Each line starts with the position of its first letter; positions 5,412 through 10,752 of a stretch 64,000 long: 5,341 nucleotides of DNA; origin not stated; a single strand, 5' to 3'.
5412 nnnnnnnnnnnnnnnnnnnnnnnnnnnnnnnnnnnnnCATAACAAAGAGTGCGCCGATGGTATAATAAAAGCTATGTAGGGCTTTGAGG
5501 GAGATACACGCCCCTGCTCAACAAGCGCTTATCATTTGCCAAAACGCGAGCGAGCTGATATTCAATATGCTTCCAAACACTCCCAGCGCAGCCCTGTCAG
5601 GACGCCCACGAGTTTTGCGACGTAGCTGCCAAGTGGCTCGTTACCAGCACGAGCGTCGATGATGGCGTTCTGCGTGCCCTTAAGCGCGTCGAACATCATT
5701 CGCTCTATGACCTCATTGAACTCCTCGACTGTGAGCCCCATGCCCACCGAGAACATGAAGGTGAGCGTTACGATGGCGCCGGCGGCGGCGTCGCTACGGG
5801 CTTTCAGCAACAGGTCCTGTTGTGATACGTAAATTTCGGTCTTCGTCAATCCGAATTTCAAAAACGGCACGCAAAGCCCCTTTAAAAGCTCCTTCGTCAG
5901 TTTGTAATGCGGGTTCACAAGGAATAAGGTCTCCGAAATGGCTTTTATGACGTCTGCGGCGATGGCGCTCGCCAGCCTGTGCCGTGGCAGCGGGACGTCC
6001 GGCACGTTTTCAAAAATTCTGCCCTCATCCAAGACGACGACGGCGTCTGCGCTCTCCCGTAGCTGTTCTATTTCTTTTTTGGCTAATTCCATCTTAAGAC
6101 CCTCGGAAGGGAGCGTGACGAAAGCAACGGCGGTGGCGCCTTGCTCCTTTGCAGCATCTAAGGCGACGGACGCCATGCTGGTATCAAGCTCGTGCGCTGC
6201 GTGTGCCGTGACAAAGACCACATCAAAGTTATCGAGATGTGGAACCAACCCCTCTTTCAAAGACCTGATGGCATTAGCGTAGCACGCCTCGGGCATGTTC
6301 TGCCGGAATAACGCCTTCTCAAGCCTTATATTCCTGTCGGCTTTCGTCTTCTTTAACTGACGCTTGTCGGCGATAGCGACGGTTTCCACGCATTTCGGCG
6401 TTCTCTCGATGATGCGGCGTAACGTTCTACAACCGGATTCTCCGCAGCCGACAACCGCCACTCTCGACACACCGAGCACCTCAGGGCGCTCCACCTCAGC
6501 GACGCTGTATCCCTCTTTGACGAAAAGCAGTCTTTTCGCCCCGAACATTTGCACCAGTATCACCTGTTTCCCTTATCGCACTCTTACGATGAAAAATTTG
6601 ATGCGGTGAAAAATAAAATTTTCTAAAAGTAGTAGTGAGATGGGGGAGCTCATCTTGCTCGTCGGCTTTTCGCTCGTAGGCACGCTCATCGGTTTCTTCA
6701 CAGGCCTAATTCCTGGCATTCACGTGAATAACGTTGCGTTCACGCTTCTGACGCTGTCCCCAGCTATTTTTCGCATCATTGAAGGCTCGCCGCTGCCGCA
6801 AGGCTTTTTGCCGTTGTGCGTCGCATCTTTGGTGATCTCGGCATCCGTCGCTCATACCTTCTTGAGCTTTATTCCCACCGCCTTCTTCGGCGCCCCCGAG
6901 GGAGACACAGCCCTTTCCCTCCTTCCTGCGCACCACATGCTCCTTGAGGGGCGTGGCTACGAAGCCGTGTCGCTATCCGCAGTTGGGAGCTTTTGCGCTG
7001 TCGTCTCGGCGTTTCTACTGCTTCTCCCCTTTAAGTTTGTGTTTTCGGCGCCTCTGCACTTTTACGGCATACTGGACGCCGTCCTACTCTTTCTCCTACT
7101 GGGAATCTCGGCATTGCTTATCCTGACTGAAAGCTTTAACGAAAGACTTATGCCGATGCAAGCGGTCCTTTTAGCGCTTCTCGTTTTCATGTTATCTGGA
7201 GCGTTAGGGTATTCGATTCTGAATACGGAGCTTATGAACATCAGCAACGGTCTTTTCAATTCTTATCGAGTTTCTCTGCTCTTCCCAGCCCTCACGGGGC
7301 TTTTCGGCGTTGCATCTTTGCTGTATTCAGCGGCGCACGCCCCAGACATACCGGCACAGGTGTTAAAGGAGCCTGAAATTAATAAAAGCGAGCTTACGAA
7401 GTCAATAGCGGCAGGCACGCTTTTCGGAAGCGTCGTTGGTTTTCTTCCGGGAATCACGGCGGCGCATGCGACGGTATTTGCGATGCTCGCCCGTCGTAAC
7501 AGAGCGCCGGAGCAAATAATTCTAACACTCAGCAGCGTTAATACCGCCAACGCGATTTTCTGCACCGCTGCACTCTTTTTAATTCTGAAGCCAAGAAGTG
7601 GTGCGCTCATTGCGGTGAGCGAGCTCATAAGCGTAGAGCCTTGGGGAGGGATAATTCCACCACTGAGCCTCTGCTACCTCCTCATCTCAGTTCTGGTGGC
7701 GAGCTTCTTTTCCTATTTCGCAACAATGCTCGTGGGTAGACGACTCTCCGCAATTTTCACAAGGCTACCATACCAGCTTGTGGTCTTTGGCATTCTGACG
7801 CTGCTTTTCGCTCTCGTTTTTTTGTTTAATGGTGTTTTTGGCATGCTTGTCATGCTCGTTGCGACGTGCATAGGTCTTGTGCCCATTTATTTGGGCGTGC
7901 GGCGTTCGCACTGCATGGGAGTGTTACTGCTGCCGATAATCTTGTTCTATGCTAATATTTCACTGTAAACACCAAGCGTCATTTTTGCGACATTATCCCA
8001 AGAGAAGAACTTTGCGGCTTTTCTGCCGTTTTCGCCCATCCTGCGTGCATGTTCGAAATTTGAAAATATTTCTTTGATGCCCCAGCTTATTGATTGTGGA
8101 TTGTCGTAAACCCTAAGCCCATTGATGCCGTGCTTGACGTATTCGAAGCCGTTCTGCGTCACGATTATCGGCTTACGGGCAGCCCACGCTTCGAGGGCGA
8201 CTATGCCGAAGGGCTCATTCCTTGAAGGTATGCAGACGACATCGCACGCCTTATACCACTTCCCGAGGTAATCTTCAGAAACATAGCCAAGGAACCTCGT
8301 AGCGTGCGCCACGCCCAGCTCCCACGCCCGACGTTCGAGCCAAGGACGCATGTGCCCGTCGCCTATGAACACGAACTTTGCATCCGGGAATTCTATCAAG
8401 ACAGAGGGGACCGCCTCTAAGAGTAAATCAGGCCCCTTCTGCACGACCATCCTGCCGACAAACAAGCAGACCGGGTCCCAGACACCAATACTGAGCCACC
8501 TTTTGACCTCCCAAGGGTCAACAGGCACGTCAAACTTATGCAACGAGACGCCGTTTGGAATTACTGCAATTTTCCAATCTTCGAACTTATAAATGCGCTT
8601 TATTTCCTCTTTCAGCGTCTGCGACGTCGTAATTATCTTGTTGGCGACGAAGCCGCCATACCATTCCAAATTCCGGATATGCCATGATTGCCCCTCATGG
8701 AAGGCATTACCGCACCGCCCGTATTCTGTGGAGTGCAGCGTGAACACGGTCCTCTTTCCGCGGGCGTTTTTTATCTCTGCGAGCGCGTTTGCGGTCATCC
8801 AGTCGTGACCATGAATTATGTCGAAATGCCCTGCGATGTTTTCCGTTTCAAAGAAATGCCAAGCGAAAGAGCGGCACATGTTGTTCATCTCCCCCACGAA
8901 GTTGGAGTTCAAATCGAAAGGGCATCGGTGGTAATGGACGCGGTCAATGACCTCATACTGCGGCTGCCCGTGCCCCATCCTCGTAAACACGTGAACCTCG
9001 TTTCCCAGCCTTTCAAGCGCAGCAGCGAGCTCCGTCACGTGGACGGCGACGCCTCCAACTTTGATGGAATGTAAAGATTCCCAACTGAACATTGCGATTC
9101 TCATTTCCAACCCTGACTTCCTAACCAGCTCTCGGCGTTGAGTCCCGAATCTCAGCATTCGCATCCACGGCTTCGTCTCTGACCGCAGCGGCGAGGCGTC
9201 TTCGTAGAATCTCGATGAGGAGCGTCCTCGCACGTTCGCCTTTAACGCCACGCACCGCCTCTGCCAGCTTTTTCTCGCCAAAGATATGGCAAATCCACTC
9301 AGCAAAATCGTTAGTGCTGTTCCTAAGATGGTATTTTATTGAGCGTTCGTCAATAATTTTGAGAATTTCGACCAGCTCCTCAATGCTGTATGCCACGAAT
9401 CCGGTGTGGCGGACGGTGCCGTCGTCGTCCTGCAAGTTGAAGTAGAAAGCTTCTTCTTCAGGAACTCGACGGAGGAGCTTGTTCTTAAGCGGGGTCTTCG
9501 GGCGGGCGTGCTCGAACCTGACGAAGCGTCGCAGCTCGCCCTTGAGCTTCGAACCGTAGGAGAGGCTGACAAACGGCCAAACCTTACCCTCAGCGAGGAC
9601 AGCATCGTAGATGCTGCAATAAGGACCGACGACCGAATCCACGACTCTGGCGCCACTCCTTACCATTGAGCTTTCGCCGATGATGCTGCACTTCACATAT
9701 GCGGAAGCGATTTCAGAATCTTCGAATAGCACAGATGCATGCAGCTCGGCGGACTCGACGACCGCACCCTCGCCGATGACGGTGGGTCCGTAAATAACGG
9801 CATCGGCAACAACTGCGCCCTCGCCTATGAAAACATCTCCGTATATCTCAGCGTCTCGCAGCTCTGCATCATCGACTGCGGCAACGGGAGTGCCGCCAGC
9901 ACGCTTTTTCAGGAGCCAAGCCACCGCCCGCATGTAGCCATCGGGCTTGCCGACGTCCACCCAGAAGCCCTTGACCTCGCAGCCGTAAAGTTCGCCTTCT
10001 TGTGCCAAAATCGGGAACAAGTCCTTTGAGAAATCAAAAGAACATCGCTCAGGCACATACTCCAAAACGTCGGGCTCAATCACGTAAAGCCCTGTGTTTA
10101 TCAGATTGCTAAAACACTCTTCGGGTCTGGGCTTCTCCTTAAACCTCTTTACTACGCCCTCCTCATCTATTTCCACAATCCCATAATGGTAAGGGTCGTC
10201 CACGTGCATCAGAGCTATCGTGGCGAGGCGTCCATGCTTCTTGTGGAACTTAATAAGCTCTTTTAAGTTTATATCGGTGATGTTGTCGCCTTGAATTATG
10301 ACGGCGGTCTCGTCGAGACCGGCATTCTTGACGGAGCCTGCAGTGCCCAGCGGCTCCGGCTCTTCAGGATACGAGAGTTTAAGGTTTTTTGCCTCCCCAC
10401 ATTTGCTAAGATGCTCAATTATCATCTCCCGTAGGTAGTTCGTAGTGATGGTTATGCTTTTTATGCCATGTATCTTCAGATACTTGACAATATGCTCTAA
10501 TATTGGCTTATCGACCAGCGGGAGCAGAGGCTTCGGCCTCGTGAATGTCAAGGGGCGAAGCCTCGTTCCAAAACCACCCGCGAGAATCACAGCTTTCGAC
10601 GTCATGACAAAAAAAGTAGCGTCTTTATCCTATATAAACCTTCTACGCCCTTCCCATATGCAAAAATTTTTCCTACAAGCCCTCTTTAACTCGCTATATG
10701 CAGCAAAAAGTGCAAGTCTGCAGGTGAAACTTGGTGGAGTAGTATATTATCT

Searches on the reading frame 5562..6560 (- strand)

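Call 29: search_protein_families(library=pfam, proteins=[window:5562-6560:-], max_evalue=0.00001)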
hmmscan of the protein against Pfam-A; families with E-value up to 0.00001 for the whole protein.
window:5562-6560:- (332 aa): 1 family
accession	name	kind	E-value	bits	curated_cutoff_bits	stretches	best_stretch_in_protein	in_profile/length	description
PF00091.31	Tubulin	-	1.7e-11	45.2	33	1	34-184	2-187/190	Tubulin/FtsZ family, GTPase domain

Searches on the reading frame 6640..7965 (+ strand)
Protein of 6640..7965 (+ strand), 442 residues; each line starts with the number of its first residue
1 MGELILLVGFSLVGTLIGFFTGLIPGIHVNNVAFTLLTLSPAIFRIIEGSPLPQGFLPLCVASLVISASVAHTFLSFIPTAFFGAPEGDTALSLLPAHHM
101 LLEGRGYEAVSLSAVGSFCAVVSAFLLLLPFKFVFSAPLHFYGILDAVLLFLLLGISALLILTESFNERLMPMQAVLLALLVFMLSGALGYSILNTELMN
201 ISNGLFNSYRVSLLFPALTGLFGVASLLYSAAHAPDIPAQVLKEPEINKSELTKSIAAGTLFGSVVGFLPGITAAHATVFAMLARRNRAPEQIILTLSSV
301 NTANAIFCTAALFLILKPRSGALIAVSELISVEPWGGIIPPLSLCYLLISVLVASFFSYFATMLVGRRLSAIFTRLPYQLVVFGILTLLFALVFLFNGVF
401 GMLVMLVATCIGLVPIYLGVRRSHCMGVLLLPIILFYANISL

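Call 29: search_protein_families(library=pfam, proteins=[window:6640-7965:+], max_evalue=0.00001)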
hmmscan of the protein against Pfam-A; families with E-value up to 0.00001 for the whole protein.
window:6640-7965:+ (442 aa): 1 family
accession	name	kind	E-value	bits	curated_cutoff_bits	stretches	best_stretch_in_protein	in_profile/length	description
PF01970.21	TctA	-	6.3e-54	183.6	28.9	1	10-426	3-422/423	Tripartite tricarboxylate transporter TctA family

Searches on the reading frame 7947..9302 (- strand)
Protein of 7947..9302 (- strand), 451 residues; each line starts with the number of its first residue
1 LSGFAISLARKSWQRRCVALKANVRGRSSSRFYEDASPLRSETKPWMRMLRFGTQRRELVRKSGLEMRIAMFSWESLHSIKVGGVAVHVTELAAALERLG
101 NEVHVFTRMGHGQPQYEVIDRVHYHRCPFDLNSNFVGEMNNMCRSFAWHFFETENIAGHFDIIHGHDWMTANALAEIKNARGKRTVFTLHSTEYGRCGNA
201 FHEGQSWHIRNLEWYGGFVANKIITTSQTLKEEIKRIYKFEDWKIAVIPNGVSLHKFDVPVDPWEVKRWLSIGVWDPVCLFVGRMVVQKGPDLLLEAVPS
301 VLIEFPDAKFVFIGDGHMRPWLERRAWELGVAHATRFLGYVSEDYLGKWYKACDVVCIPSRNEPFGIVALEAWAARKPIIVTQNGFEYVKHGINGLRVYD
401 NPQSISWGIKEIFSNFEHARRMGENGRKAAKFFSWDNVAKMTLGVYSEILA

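Call 29: search_protein_families(library=pfam, proteins=[window:7947-9302:-], max_evalue=0.00001)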
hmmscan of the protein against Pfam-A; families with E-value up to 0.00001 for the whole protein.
window:7947-9302:- (451 aa): 6 families
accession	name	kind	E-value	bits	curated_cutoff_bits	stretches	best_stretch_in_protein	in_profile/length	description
PF00534.26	Glycos_transf_1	-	1.8e-38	132.2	26.4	1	276-428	15-171/172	Glycosyl transferases group 1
PF13692.12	Glyco_trans_1_4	-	9.6e-33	113.9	27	1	277-414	2-141/142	Glycosyl transferases group 1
PF13439.12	Glyco_transf_4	-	3.5e-30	105.7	28.5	1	82-254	1-168/170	Glycosyltransferase Family 4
PF13579.12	Glyco_trans_4_4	-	1.2e-22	81.4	29.7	1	83-251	1-158/158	Glycosyl transferase 4-like domain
PF08323.17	Glyco_transf_5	-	1.7e-21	77.5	22.7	1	68-238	1-228/239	Starch synthase catalytic domain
PF20706.3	GT4-conflict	-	5.8e-08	32.6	26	1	161-384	83-313/385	Family 4 Glycosyltransferase in conflict systems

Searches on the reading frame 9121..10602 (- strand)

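Call 29: search_protein_families(library=pfam, proteins=[window:9121-10602:-], max_evalue=0.00001)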
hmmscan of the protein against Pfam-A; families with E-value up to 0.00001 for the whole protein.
window:9121-10602:- (493 aa): 5 families
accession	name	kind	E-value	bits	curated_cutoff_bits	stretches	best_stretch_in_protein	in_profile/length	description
PF00483.29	NTP_transferase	-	7.2e-50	170.3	21.2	1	3-228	1-240/245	Nucleotidyl transferase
PF19027.5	DUF5752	-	7.4e-09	35.7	23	1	388-478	4-103/208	Family of unknown function (DUF5752)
PF12804.13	NTP_transf_3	-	8e-08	33.1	27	1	4-91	1-76/160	MobA-like NTP transferase domain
PF25084.1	LbH_EIF2B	-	4.6e-07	30.2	54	0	249-320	14-87/105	EIF2B subunit epsilon LbH domain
PF24894.1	Hexapep_GlmU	-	9.5e-06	26.1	23.3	0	287-332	16-61/104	GlmU-like, C-terminal hexapeptide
